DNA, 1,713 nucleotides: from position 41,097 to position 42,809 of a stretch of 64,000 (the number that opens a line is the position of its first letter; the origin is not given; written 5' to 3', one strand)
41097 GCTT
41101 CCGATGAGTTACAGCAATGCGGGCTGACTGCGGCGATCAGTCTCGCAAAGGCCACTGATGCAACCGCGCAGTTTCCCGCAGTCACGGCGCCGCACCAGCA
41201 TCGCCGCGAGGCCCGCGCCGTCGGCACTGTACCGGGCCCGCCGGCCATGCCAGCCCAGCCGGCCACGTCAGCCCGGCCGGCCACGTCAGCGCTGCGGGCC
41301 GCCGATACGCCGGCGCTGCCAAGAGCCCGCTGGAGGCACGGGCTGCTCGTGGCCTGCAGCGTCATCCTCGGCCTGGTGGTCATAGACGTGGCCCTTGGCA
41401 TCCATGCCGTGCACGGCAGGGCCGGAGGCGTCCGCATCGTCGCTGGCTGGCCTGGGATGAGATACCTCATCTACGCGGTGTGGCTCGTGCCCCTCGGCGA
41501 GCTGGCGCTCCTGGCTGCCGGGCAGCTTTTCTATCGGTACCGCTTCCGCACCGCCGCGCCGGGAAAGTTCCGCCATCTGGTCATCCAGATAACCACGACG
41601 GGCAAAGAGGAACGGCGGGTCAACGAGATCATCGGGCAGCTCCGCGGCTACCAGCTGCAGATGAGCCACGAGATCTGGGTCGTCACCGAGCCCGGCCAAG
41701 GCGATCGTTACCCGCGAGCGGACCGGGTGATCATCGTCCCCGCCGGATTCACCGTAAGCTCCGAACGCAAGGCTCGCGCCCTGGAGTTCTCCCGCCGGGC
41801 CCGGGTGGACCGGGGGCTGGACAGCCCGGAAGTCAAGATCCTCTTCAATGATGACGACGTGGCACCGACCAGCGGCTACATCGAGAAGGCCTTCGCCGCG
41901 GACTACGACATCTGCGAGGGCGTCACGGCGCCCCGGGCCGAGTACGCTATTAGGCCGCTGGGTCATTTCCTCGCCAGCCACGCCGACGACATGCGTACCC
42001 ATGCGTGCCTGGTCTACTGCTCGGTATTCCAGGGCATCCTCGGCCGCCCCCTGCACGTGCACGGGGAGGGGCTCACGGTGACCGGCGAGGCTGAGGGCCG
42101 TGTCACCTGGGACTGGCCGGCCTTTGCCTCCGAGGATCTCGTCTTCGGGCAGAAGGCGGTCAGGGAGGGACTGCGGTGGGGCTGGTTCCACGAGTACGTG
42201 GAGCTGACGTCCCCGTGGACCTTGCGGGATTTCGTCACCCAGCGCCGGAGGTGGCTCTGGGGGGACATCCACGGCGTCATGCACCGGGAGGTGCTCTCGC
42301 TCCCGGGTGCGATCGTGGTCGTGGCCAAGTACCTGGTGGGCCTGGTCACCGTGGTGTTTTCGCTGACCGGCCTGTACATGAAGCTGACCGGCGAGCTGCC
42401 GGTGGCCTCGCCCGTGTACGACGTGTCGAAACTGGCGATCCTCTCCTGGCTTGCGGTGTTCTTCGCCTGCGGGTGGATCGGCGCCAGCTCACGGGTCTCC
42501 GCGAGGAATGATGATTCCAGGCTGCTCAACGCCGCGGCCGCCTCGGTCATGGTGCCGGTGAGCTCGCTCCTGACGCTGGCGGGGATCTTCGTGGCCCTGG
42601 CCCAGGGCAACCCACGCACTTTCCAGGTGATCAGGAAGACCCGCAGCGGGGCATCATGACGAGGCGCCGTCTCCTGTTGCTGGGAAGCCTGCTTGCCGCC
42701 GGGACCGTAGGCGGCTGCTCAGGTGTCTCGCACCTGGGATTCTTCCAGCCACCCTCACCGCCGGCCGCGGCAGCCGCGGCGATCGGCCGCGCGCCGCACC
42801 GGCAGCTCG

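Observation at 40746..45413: Horizontally acquired GT2-synthase / lipoprotein hydrolase-like / GT-C glycosyltransferase trio: candidate uncharacterised exopolysaccharide or glycoconjugate module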

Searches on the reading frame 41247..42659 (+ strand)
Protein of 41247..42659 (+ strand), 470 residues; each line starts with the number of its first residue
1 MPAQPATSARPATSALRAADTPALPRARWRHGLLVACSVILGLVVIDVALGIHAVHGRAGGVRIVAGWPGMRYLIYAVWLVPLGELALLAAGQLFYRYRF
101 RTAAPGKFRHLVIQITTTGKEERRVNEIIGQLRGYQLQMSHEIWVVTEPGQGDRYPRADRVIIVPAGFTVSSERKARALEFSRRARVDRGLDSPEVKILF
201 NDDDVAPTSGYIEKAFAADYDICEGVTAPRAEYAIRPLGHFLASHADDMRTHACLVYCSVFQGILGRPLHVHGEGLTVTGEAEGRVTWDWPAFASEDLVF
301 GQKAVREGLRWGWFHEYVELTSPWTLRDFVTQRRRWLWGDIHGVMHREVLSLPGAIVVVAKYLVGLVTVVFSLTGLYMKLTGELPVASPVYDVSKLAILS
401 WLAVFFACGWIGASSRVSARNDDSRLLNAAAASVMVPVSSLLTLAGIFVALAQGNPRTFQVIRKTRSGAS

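Call 9: find_related_loci(query=window:41247-42659:+, collection=genome_contigs, flank=8000)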
Query window:41247-42659:+ (470 aa) in genome_contigs; peptide patterns used: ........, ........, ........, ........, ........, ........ (x = any residue, [..] = any of these).
83 stretches matched a pattern; 12 encode a relative of the query (tblastn E <= 1e-3); 12 distinct loci.
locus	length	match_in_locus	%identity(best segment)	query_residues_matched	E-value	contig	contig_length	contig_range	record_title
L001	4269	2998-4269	73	23-440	0e+0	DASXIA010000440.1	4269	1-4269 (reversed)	MAG TPA_asm: Streptosporangiaceae bacterium isolate SMAG_U5209 k141_2234454, whole genome shotgun sequence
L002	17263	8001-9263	69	48-469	0e+0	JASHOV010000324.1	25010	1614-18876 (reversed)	MAG: Streptosporangiaceae bacterium isolate JOPF032 JOPF_A042_contig_70222, whole genome shotgun sequence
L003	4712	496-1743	61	51-466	9e-180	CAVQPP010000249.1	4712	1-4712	MAG: uncultured Actinomycetota bacterium isolate MFD10064.bin.2.62 genome assembly, contig: contig_44403, whole genome s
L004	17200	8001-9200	63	68-467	9e-175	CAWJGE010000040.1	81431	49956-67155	MAG: uncultured Actinomycetota bacterium isolate MFD05377.bin.2.113 genome assembly, contig: contig_95095, whole genome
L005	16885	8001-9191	64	69-465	5e-166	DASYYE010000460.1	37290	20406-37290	MAG TPA_asm: Streptosporangiaceae bacterium isolate SMAG_U6327 k141_347279, whole genome shotgun sequence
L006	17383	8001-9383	55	3-470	3e-162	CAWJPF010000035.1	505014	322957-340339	MAG: uncultured Actinomycetota bacterium isolate MFD04434.bin.2.32 genome assembly, contig: contig_7303, whole genome sh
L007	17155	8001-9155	63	74-459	1e-160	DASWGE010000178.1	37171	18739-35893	MAG TPA_asm: Streptosporangiaceae bacterium isolate SMAG_U2807 k141_552477, whole genome shotgun sequence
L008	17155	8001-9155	61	74-459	2e-154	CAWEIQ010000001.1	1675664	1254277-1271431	MAG: uncultured Actinomycetota bacterium isolate MFD06298.bin.2.131 genome assembly, contig: contig_10094, whole genome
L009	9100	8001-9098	62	71-436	9e-149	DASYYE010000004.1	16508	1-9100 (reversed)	MAG TPA_asm: Streptosporangiaceae bacterium isolate SMAG_U6327 k141_412320, whole genome shotgun sequence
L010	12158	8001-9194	47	81-470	9e-109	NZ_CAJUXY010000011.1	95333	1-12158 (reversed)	Candidatus Mycobacterium methanotrophicum isolate VU-WI contig00011, whole genome shotgun sequence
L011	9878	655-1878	45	71-470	4e-108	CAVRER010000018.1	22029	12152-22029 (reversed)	MAG: uncultured Actinomycetota bacterium isolate MFD10071.bin.1.140 genome assembly, contig: contig_147819, whole genome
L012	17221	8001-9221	63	59-466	9e-136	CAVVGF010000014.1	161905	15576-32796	MAG: uncultured Actinomycetes bacterium isolate MFD01138.bin.3.73 genome assembly, contig: contig_24910, whole genome sh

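Call 19: search_protein_families(library=pfam, proteins=[L010:4177-6318:+, L010:4102-5910:-, L010:7012-7938:+, L010:7938-9224:+, L010:9973-10560:-, L010:10853-11614:+, L011:14-622:+, L011:616-1908:+, L011:2004-3308:-, L011:4055-5401:-], max_evalue=0.001)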
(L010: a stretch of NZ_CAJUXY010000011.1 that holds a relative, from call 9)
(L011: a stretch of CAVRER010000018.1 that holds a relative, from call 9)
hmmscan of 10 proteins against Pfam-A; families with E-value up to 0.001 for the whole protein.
L010:4177-6318:+ (713 aa): 0 families

L010:4102-5910:- (602 aa): 3 families
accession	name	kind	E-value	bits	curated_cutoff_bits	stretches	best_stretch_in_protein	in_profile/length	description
PF00078.32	RVT_1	-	4.7e-37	128.1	29.6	1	121-340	1-205/205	Reverse transcriptase (RNA-dependent DNA polymerase)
PF13655.11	RVT_N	-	1.1e-25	90.2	28.1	1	22-100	1-79/83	N-terminal domain of reverse transcriptase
PF08388.16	GIIM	-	3.2e-21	75.5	23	1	361-439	1-80/80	Group II intron, maturase-specific domain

L010:7012-7938:+ (308 aa): 2 families
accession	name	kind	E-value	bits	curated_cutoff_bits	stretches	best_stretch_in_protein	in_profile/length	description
PF03721.20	UDPG_MGDP_dh_N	-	1.8e-25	90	27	2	56-166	75-181/187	UDP-glucose/GDP-mannose dehydrogenase family, NAD binding domain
PF00984.24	UDPG_MGDP_dh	-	6.6e-15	55.4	25.4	1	189-286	2-93/94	UDP-glucose/GDP-mannose dehydrogenase family, central domain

L010:7938-9224:+ (428 aa): 1 family
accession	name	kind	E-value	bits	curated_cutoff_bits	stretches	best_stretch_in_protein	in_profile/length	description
PF13632.12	Glyco_trans_2_3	-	7.7e-15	55.7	27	1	140-343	3-196/198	Glycosyl transferase family group 2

L010:9973-10560:- (195 aa): 0 families

L010:10853-11614:+ (253 aa): 0 families

L011:14-622:+ (202 aa): 2 families
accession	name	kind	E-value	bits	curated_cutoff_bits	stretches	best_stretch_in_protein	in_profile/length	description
PF00984.24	UDPG_MGDP_dh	-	1.6e-15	57.4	25.4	1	83-180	2-93/94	UDP-glucose/GDP-mannose dehydrogenase family, central domain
PF03721.20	UDPG_MGDP_dh_N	-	8.9e-06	25.8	27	1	3-57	125-178/187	UDP-glucose/GDP-mannose dehydrogenase family, NAD binding domain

L011:616-1908:+ (430 aa): 1 family
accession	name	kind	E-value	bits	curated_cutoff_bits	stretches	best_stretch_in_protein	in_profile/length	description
PF13632.12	Glyco_trans_2_3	-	5.3e-15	56.2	27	1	142-354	3-181/198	Glycosyl transferase family group 2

L011:2004-3308:- (434 aa): 3 families
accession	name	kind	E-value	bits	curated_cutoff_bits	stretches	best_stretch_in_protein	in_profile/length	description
PF01546.33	Peptidase_M20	-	4.4e-22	79.4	24.6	1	143-430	1-204/206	Peptidase family M20/M25/M40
PF07687.19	M20_dimer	-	2.6e-13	50.3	21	1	244-342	5-100/107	Peptidase dimerisation domain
PF04389.22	Peptidase_M28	-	5.6e-09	36.4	21.3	1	138-204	10-67/193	Peptidase family M28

L011:4055-5401:- (448 aa): 2 families
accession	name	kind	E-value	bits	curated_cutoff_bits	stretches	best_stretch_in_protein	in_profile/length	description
PF00083.30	Sugar_tr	-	2.3e-36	126.1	22.3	2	16-222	5-203/452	Sugar (and other) transporter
PF07690.21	MFS_1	-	5.9e-29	101.5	33.4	1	37-383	18-345/347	Major Facilitator Superfamily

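Call 24: search_solved_structures(query=A1, max_evalue=10, show_alignments=3)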
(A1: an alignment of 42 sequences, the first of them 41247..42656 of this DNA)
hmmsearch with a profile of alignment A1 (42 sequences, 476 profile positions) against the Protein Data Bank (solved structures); distinct sequences matched with E-value up to 10: 0.

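Call 32: predict_structure(alignment_id=A1)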
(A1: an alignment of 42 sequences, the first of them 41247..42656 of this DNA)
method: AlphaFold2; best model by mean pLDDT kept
length: 470 residues; sequences in the alignment: 42
mean_pLDDT: 80.8   pTM: 0.80
mean pLDDT of the five models: 80.8, 80.5, 79.1, 78.8, 72.3
residues with pLDDT >= 90: 101; 70-90: 303; 50-70: 36; < 50: 30
segments of 3 or more residues with pLDDT < 50: 1-20, 231-233, 468-470
pLDDT, mean of each block of 10 residues (from residue 1): 35 41 69 83 85 84 80 87 86 85 93 92 88 92 93 91 93 87 95 95 83 90 59 63 79 78 80 83 91 84 88 66 80 87 88 89 89 87 78 79 80 58 78 86 88 79 56
secondary structure, 60 per line:
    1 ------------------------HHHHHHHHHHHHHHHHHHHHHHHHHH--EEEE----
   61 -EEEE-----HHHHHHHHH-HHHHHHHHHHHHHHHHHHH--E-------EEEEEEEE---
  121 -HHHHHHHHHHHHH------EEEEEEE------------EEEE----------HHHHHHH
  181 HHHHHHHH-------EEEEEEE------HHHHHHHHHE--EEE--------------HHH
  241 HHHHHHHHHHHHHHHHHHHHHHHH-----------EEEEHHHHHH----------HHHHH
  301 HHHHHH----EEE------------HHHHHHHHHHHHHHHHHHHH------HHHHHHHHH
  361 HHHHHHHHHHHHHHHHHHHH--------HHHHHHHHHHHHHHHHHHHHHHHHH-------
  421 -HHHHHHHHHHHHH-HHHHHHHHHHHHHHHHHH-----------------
elements in order: H25-50 E53-56 E62-65 H71-79 H81-99 E110-117 H122-134 E141-147 E160-163 H174-188 E196-202 H209-217 E221-223 H238-264 E276-279 H280-285 H296-306 E311-313 H326-345 H352-380 H389-413 H422-434 H436-453

- Layout: two N-terminal TM helices, a cytoplasmic GT-A domain, an interface helix carrying QRRRW, then C-terminal TM and re-entrant helices.
- Motifs: DDD, SED, QRRRW and a C-terminal FQVIRK. AF2 model with pLDDT 80.8 and pTM 0.80 (call 32).
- On Membrane-embedded processive GT2 synthases (BcsA/CesA/HAS/chitin synthase type): Only about 4-5 TM helices are predicted (call 32).

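Call 35: fold_search(model_id=the predicted structure, library=pdb)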
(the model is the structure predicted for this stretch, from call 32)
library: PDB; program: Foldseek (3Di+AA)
matches with E <= 10: 1015; with E <= 0.001: 51
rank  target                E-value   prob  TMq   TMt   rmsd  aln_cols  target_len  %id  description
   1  6yv7_A                1.0e-07  1.00  0.41  0.54  11.8       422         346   12  Mannosyltransferase PcManGT from Pyrobaculum calidifontis (released 2020-07-22)
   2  8sne_A                1.7e-07  1.00  0.48  0.46   9.1       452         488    9  Chlorella virus Hyaluronan Synthase bound to GlcA extended GlcNAc primer and UDP (released 2024-05-01)
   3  6yv7_B                2.5e-07  1.00  0.41  0.53  11.8       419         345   13  Mannosyltransferase PcManGT from Pyrobaculum calidifontis (released 2020-07-22)
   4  7sp8_A                3.4e-07  1.00  0.44  0.42  14.3       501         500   11  Chlorella virus Hyaluronan Synthase bound to UDP-GlcNAc (released 2022-04-06)
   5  9yq5_A                3.6e-07  1.00  0.53  0.50   7.1       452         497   10  Chlorella virus hyaluronan synthase bound to an inserted UDP-GlcA (released 2025-12-10)
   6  7sp7_A                6.0e-07  1.00  0.53  0.50   7.1       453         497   11  Chlorella virus hyaluronan synthase inhibited by UDP (released 2022-04-06)
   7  8smm_A                8.3e-07  1.00  0.47  0.45  10.0       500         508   12  Xenopus laevis hyaluronan synthase 1 (released 2024-05-01)
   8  7sp9_A                2.0e-06  1.00  0.48  0.45  11.2       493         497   11  Chlorella virus Hyaluronan Synthase in the GlcNAc-primed channel-closed state (released 2022-04-06)
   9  9yq2_A                2.1e-06  1.00  0.46  0.45   9.5       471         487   10  Chlorella virus hyaluronan synthase bound to DDM (released 2025-12-10)
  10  9fmv_A                4.2e-06  1.00  0.40  0.25  17.1       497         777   11  Cryo-EM structure of the c-di-GMP-free synthase:pEtN transferase complex (BcsA-Bct-G3) from the E. coli cellulose secr (released 2024-10-16)
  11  8snc_A                5.8e-06  1.00  0.48  0.46   9.5       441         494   10  Chlorella virus Hyaluronan Synthase bound to GlcA extended GlcNAc primer (released 2024-05-01)
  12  9b8v_E                9.3e-06  1.00  0.42  0.25  17.8       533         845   10  AlphaFold2 informed cryo-EM model of the E. coli cellulose synthase BcsAG3B6 complex (released 2025-02-19)
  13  9yq4_A                1.1e-05  1.00  0.47  0.45  11.9       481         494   10  Chlorella virus hyaluronan synthase bound to a proofreading UDP-GlcA (released 2025-12-10)
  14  9fp0_A                1.5e-05  1.00  0.39  0.25  18.2       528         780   11  Cryo-EM structure of the 'crown'less Bcs macrocomplex for E. coli cellulose secretion in non-saturating c-di-GMP (loca (released 2024-10-16)
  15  5ej1_A                1.6e-05  1.00  0.42  0.29  12.7       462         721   11  Pre-translocation state of bacterial cellulose synthase (released 2016-03-30)
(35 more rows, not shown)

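Call 36: find_related_loci(query=A1, collection=metagenome_contigs, flank=7000)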
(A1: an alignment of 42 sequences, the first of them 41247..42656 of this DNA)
Query A1 (470 aa) in metagenome_contigs; peptide patterns used: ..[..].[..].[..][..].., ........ (x = any residue, [..] = any of these).
307 stretches matched a pattern; 132 encode a relative of the query (tblastn E <= 1e-3); the best 80 are kept; 80 distinct loci.
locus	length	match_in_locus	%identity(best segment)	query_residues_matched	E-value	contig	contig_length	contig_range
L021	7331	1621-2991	95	13-469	0e+0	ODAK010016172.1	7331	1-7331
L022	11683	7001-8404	78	2-467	0e+0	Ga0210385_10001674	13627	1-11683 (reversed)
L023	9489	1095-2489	78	2-467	0e+0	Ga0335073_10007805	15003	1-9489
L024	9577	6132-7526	78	2-467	0e+0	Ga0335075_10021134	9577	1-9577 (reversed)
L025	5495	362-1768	75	2-470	0e+0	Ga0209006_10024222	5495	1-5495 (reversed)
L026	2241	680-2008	76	28-470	0e+0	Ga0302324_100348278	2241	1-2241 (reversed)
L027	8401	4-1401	71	4-469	0e+0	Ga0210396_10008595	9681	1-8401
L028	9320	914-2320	70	6-466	0e+0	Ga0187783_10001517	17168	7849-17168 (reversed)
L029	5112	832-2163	73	25-468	0e+0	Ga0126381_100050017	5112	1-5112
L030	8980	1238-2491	74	51-468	0e+0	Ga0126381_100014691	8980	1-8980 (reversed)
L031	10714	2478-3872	71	1-466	0e+0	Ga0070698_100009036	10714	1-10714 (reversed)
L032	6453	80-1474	71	1-466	0e+0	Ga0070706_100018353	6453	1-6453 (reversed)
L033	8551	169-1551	68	9-466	0e+0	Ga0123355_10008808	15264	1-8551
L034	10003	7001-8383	64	4-469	0e+0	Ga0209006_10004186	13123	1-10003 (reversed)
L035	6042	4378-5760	64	4-468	0e+0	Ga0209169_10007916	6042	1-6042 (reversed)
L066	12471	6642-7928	59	35-467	5e-169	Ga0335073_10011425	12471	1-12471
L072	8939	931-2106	61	74-466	5e-163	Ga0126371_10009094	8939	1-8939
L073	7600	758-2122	58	21-467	3e-163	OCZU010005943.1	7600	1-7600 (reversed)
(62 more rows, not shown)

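Call 42: search_protein_families(library=pfam, proteins=[L066:610-1623:+, L002:11962-13041:-, L002:4976-6121:-, L006:12105-13160:-, L006:3496-4587:-, L073:5165-6172:-, L035:1606-2781:-, L072:4776-6488:-], max_evalue=0.001)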
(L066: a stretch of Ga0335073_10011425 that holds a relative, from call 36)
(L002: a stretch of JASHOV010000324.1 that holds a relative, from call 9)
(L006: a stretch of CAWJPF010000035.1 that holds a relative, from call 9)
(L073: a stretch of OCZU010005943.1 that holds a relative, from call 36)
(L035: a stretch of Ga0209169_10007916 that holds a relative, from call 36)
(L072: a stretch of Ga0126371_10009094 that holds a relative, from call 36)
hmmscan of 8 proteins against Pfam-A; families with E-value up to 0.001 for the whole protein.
L066:610-1623:+ (338 aa): 1 family
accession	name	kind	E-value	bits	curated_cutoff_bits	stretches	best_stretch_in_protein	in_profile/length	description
PF02156.21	Glyco_hydro_26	-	4.4e-12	46.4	20.2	1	152-243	145-234/311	Glycosyl hydrolase family 26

L002:11962-13041:- (360 aa): 1 family
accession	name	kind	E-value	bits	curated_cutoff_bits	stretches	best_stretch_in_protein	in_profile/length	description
PF02156.21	Glyco_hydro_26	-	8.3e-11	42.2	20.2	1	183-283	150-248/311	Glycosyl hydrolase family 26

L002:4976-6121:- (382 aa): 1 family
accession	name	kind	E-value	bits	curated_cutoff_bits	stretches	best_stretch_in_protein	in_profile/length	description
PF02156.21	Glyco_hydro_26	-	3.4e-09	36.9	20.2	1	202-292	150-242/311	Glycosyl hydrolase family 26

L006:12105-13160:- (352 aa): 1 family
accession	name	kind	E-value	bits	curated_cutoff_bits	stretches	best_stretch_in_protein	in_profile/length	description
PF02156.21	Glyco_hydro_26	-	2.2e-10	40.8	20.2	1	160-259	135-232/311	Glycosyl hydrolase family 26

L006:3496-4587:- (364 aa): 1 family
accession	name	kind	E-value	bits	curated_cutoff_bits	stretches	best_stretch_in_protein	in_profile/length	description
PF02156.21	Glyco_hydro_26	-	2.6e-10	40.6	20.2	1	170-263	143-232/311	Glycosyl hydrolase family 26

L073:5165-6172:- (336 aa): 1 family
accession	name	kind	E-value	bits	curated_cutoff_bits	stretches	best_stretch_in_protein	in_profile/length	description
PF02156.21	Glyco_hydro_26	-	3.6e-11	43.4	20.2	1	148-247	139-235/311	Glycosyl hydrolase family 26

L035:1606-2781:- (392 aa): 1 family
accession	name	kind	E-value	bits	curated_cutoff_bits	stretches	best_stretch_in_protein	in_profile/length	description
PF02156.21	Glyco_hydro_26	-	5.4e-10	39.6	20.2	1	193-292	143-244/311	Glycosyl hydrolase family 26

L072:4776-6488:- (571 aa): 2 families
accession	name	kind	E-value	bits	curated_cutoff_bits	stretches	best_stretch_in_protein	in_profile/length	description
PF14269.12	Arylsulfotran_2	-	7.4e-57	193.5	27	1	184-464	2-297/301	Arylsulfotransferase (ASST)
PF05935.17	Arylsulfotrans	-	5.5e-17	62.3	24.2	1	158-452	30-337/374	Arylsulfotransferase (ASST)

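Call 74: search_protein_representatives(alignment_id=A1)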
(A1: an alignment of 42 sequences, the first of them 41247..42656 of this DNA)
Query: 42 sequences, 476 profile positions. Proteins with E-value up to 0.001 (for the whole library): 543; up to 1e-10: 227; up to 1e-30: 72. The best 150 are listed.
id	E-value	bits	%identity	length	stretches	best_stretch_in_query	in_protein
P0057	1.2e-231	785.6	-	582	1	23-463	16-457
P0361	1.2e-194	663.6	-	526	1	29-474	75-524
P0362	9.2e-154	528.9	-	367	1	93-372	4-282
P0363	2.4e-140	484.6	-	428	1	77-474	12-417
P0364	2.9e-132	458.0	-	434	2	77-427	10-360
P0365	9.2e-122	423.3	-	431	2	77-423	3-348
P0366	6.4e-117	407.4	-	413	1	78-473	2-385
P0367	4.0e-107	375.1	-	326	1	51-290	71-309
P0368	3.3e-102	358.9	-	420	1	79-475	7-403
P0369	2.4e-93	329.6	-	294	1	115-384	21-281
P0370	3.4e-93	329.1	-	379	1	79-471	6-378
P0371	7.0e-93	328.1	-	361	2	260-473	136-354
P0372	1.5e-92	327.0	-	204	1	103-302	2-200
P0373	2.5e-89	316.4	-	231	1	109-272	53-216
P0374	2.3e-88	313.2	-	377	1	79-472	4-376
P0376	1.4e-79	284.3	-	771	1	81-470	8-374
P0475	1.6e-20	89.5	-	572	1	134-385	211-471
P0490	1.0e-17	80.3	-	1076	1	110-350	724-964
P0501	2.9e-16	75.4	-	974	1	119-470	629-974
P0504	9.1e-16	73.8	-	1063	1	114-398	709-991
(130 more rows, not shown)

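Call 76: search_protein_families(library=ncbifam, alignment_id=A4, max_evalue=0.001)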
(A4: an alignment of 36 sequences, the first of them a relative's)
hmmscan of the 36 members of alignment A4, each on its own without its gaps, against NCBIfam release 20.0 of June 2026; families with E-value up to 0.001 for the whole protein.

A. member 1, P0363 (428 aa): 0 families

B. families by the number of members that match (of 36 scanned): 2 families
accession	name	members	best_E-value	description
TIGR03030.1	CelA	3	5.2e-06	UDP-forming cellulose synthase catalytic subunit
NF053846.1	glyco_with_XrtP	1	0.00051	XrtP-associated glycosyltransferase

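Call 77: search_protein_families(library=pfam, alignment_id=A4, max_evalue=0.001)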
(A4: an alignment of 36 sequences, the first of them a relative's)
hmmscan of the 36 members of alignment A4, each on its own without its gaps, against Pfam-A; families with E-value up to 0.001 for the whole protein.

A. member 1, P0363 (428 aa): 1 family
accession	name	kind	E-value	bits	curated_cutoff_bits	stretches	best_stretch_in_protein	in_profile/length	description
PF13632.12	Glyco_trans_2_3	-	1.3e-13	51.7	27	1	140-352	3-181/198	Glycosyl transferase family group 2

B. families by the number of members that match (of 36 scanned): 5 families
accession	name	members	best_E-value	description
PF13632.12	Glyco_trans_2_3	36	4.6e-35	Glycosyl transferase family group 2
PF13641.12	Glyco_tranf_2_3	11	1.3e-08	Glycosyltransferase like family 2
PF01757.29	Acyl_transf_3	2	1.1e-18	Acyltransferase domain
PF13506.12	Glyco_transf_21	2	0.00043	Glycosyl transferase family 21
PF22612.2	GH113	1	2.5e-29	Glycoside Hydrolase Family 113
